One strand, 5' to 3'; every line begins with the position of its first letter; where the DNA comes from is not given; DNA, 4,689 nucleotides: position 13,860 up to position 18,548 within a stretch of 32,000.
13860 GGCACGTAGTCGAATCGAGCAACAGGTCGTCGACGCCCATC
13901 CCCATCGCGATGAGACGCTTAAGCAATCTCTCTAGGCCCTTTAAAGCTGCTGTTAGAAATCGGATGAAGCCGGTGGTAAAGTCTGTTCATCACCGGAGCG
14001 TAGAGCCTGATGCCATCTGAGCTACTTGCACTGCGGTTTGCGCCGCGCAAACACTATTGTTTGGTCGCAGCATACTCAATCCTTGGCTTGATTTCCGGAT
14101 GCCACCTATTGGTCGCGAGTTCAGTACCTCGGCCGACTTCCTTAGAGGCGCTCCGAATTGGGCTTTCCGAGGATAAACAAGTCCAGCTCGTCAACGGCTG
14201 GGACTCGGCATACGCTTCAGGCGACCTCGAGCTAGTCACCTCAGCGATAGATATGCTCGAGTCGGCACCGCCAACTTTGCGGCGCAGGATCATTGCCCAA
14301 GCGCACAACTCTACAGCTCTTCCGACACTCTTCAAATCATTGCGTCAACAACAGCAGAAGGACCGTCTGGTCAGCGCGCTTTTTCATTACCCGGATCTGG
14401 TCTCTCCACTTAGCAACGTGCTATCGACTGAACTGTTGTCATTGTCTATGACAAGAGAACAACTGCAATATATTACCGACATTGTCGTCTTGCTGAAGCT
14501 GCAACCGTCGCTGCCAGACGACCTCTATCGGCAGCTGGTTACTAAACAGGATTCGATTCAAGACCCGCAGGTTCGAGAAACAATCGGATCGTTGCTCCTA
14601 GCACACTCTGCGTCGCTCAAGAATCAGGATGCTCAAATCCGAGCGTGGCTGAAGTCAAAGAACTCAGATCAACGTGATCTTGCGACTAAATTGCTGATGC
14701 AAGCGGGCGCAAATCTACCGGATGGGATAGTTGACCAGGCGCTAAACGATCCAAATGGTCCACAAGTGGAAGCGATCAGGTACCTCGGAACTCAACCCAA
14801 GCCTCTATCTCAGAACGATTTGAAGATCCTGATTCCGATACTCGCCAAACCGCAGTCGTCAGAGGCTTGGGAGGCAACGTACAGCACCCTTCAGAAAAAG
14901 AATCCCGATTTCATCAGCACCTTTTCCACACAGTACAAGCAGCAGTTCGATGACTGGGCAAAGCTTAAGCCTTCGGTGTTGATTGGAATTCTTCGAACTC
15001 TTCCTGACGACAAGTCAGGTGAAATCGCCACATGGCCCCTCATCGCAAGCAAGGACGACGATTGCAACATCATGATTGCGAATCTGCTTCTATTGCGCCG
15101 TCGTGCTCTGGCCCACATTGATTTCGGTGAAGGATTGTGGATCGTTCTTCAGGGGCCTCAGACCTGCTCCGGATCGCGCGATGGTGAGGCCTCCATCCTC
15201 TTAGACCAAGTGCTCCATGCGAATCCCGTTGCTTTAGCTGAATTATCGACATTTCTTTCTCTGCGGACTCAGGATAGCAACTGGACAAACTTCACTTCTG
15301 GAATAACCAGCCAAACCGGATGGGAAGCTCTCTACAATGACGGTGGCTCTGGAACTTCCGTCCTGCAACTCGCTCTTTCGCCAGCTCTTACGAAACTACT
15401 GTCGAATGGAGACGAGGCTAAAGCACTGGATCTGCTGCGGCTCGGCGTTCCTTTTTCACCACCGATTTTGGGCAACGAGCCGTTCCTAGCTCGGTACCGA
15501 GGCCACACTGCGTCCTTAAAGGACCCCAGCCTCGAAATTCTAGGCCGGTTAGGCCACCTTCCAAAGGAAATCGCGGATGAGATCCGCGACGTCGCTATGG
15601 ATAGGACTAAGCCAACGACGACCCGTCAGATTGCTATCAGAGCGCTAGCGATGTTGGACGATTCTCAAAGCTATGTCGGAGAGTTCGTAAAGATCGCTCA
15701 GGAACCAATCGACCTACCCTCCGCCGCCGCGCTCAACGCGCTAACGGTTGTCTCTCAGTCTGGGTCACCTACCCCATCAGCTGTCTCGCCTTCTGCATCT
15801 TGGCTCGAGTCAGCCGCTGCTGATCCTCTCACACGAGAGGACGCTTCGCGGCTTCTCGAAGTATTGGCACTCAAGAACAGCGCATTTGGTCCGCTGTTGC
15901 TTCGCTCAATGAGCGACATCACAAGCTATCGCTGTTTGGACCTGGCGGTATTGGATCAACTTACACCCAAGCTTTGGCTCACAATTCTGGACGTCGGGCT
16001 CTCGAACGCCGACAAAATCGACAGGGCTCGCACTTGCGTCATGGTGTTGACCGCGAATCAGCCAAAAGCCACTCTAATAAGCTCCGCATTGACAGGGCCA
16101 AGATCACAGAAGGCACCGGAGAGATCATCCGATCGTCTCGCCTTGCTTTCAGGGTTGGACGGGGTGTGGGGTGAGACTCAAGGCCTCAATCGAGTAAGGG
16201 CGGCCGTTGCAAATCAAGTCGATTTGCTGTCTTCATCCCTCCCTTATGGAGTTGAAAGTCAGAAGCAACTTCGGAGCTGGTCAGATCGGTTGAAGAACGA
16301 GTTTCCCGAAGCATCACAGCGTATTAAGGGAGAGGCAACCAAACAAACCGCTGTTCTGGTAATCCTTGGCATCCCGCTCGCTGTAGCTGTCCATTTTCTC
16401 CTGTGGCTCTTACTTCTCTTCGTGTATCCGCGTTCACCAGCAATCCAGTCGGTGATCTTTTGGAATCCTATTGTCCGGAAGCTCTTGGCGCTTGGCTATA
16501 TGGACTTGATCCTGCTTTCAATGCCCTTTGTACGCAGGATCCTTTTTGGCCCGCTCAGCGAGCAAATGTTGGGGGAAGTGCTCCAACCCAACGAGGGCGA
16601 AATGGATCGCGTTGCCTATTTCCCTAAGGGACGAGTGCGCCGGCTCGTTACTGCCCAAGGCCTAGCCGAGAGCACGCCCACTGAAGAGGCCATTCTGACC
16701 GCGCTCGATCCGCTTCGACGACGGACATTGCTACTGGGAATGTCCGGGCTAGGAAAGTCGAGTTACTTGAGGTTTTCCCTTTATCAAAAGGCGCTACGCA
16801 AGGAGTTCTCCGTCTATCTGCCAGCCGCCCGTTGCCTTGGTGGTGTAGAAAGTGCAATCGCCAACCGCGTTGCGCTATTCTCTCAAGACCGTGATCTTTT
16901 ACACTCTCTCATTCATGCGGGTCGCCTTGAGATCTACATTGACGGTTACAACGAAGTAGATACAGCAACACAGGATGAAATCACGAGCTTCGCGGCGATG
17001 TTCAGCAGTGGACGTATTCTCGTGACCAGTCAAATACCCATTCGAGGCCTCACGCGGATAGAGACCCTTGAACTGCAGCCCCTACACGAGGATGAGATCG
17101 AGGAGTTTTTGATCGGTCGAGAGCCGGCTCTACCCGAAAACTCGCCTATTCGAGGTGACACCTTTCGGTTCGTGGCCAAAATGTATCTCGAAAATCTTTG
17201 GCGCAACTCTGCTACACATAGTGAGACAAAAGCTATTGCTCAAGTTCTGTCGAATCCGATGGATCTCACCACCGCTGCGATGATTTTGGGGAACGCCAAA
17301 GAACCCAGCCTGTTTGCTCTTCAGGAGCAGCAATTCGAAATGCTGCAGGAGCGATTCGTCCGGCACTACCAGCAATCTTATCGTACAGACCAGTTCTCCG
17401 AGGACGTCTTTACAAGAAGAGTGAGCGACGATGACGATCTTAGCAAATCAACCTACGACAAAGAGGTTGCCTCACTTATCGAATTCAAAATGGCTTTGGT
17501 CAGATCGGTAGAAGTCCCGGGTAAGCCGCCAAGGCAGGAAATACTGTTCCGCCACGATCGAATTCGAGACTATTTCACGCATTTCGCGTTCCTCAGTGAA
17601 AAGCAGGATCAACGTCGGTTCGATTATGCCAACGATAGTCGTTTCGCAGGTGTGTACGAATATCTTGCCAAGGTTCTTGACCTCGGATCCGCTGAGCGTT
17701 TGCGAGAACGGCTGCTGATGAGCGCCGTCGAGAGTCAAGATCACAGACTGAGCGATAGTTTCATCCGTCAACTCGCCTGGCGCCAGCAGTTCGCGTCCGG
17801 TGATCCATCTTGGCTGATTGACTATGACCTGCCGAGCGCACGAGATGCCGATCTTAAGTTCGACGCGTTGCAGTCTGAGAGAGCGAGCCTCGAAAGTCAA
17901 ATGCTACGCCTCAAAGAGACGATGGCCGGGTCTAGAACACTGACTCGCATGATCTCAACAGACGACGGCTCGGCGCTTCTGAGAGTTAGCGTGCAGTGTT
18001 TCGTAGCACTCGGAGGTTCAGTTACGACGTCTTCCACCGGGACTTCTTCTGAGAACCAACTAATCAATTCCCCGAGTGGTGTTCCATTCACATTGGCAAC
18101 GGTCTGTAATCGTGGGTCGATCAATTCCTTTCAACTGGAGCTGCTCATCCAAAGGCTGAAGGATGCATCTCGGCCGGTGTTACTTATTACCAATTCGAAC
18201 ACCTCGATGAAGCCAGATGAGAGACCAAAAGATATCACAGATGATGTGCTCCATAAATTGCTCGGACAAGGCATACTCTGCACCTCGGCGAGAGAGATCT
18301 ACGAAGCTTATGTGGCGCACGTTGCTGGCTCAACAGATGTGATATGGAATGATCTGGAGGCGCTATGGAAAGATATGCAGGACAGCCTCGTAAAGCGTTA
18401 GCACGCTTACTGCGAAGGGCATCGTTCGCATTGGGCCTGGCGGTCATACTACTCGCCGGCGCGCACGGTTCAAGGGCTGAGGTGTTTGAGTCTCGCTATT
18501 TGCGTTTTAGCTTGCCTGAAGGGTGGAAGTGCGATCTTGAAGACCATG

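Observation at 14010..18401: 1463-aa NACHT protein with inverted, apparently envelope-spanning architecture (lipobox - HEAT-like solenoid - TM - NACHT - coiled coil - unknown domain)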

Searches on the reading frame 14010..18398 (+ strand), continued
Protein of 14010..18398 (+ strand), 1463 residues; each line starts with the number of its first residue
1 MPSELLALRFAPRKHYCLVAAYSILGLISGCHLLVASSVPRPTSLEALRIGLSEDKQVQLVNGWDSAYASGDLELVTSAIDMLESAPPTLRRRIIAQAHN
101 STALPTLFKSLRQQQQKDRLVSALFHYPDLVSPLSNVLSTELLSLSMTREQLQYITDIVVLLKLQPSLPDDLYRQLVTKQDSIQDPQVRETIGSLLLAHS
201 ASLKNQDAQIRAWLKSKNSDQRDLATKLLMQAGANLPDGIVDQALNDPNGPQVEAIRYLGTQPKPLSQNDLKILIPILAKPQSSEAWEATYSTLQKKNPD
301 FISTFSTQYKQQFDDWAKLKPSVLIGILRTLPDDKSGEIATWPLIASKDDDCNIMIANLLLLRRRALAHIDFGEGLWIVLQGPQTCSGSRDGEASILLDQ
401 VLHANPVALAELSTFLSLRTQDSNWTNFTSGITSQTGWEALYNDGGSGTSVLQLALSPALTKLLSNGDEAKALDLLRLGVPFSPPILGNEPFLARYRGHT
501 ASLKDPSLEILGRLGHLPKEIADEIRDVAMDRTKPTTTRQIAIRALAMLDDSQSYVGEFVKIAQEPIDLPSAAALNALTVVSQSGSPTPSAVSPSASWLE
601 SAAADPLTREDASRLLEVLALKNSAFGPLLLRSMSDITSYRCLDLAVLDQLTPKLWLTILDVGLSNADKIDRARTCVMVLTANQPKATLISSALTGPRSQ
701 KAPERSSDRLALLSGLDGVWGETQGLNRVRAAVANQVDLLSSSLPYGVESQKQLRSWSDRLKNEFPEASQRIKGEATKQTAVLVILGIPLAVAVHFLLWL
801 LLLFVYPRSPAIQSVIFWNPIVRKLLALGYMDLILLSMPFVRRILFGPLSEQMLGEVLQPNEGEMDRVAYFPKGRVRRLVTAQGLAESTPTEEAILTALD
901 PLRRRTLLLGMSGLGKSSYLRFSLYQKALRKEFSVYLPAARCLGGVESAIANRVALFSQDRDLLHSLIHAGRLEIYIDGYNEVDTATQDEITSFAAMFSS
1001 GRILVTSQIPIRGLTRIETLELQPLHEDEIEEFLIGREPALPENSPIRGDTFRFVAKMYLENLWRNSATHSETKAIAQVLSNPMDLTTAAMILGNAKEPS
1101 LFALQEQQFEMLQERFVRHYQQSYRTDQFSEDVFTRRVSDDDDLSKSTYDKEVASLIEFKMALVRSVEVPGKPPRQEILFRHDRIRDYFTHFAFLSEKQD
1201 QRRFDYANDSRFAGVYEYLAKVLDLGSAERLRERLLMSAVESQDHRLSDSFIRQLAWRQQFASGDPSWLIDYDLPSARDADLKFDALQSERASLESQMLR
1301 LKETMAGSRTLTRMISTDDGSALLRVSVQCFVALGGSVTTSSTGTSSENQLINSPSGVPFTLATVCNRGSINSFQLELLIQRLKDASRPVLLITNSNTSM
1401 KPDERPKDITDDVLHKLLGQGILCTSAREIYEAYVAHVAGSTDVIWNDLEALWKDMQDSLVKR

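Call 87: search_protein_families(library=pfam, alignment_id=A10, max_evalue=0.01)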
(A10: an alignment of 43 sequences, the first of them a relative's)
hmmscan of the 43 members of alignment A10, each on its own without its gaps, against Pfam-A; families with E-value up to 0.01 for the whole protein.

A. member 1, P0051 (1461 aa): 0 families

B. families by the number of members that match (of 43 scanned): 84 families (the first 25 are shown)
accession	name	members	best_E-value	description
PF13646.12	HEAT_2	33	4.7e-106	HEAT repeats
PF02985.28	HEAT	29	7e-72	HEAT repeat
PF13401.12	AAA_22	29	1.8e-06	AAA domain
PF13513.12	HEAT_EZ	26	2e-48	HEAT-like repeat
PF03130.22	HEAT_PBS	23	5.4e-36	PBS lyase HEAT-like repeat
PF00514.29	Arm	21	3.8e-29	Armadillo/beta-catenin-like repeat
PF12717.13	Cnd1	18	2.5e-24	non-SMC mitotic condensation complex subunit 1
PF01602.26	Adaptin_N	16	1.1e-22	Adaptin N terminal region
PF05729.18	NACHT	16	0.00033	NACHT domain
PF20168.4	PDS5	13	4.7e-18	Sister chromatid cohesion protein PDS5 protein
PF24714.1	TOR1L1_N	13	8.8e-15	TORTIFOLIA1 N-terminal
PF25786.1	HEAT_GCN1_C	12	4.7e-13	GCN1-like, C-terminal HEAT repeats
PF12755.13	Vac14_Fab1_bd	11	9.8e-14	Vacuolar 14 Fab1-binding region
PF21581.3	SCD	10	4.2e-20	Stromalin conservative domain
PF13191.12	AAA_16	10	3.5e-05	AAA ATPase domain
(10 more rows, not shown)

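Call 93: search_protein_families(library=pfam, alignment_id=A11, max_evalue=0.00001)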
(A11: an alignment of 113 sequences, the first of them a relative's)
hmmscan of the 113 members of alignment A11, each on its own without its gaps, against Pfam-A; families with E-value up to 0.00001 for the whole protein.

A. member 1, L001:2960-3988:+ (343 aa): 0 families

B. families by the number of members that match (of 113 scanned): 108 families (the first 25 are shown)
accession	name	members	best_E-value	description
PF13276.12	HTH_21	3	8.9e-14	HTH-like domain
PF09994.14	T6SS_Tle1-like_cat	2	6.4e-78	T6SS, Phospholipase effector Tle1-like, catalytic domain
PF13561.12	adh_short_C2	2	8e-52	Enoyl-(Acyl carrier protein) reductase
PF13517.12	FG-GAP_3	2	5.9e-51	FG-GAP-like repeat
PF00106.31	adh_short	2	2.2e-46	short chain dehydrogenase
PF02417.20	Chromate_transp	2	9.8e-36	Chromate transporter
PF08843.17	AbiEii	2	2.6e-24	Nucleotidyl transferase AbiEii toxin, Type IV TA system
PF09286.16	Pro-kuma_activ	2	6.5e-19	Pro-kumamolisin, activation domain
PF08281.18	Sigma70_r4_2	2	3.1e-13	Sigma-70, region 4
PF04055.27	Radical_SAM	2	4.4e-13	Radical SAM superfamily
PF00082.27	Peptidase_S8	2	1.3e-10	Subtilase family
PF13518.12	HTH_28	2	4.3e-09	Helix-turn-helix domain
PF13565.12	HTH_32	2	7e-07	Homeodomain-like domain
PF05977.19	MFS_3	1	4e-217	Transmembrane secretion effector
PF06253.16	MTTB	1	1e-202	Trimethylamine methyltransferase (MTTB)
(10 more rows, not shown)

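Call 94: search_protein_families(library=padloc, alignment_id=A11, max_evalue=0.00001)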
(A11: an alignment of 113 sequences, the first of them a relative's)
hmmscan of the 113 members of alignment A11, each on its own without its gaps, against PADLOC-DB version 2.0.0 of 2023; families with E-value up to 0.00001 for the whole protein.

A. member 1, L001:2960-3988:+ (343 aa): 0 families

B. families by the number of members that match (of 113 scanned): 73 families (the first 25 are shown)
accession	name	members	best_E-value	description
PDLC02290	AbiEii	2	9.1e-59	AbiEii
PDLC04134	mad2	2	4.7e-18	mads_2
PDLC02305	AbiEii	2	1.4e-15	AbiEii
PDLC02167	Avs3a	1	5.6e-177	-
PDLC03419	REase_II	1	6.9e-98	Type II restriction enzyme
PDLC02982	AriAB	1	1.3e-93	-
PDLC03485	REase_II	1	1.1e-83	Type II restriction enzyme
PDLC03202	Helicase_II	1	1.7e-75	Type II helicase domain protein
PDLC04790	PDC-S01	1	8.5e-62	-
PDLC02168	Avs3b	1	2.1e-43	-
PDLC01734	typeIV_RecD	1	3.1e-30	RecD_0_IVD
PDLC04789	PDC-S01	1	4.1e-30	-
PDLC01148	RecD_like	1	2.6e-21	RecD/Tra ATPase fused to N-terminal HHH domain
PDLC01086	C3a186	1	7e-17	"C-3?,4? desaturase"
PDLC05064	PDC-S68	1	7.3e-17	-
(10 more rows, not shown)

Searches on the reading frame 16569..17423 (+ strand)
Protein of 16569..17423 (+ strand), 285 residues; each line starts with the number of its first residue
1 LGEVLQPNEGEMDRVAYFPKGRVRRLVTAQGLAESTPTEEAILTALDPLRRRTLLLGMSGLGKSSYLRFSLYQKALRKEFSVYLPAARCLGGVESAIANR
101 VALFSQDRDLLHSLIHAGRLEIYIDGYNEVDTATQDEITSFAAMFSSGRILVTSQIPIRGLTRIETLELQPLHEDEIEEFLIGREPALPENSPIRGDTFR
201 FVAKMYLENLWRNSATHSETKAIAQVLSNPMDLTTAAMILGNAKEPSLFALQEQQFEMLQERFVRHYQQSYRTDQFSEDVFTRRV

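Call 7: search_protein_families(library=pfam, proteins=[window:16569-17423:+], max_evalue=10)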
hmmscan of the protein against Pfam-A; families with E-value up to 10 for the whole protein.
seq(285 aa): 2 families
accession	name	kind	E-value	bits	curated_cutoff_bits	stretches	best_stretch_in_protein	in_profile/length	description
PF13191.12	AAA_16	-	0.019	15.9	32.6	1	40-97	10-82/167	AAA ATPase domain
PF20703.3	nSTAND1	-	0.04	14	27.1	1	48-140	29-139/379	Novel STAND NTPase 1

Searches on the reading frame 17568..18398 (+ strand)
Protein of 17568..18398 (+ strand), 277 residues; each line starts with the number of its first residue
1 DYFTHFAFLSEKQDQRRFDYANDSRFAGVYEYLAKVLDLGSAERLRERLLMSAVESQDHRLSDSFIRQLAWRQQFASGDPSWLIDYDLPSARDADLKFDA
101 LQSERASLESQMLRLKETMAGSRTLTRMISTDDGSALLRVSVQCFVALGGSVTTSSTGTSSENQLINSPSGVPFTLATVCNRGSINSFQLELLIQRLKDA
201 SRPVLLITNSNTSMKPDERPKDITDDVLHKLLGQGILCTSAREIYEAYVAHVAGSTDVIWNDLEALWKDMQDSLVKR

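Call 7: search_protein_families(library=pfam, proteins=[window:17568-18398:+], max_evalue=10)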
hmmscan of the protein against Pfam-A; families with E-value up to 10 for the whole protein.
seq(277 aa): 2 families
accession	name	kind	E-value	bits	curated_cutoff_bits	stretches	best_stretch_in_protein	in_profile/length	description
PF02183.23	HALZ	-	0.079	13.6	28.1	1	96-119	17-42/43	Homeobox associated leucine zipper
PF22771.1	ToxA_barrel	-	0.23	12.4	27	1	210-231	15-36/89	Dermonecrotic toxin, barrel-like domain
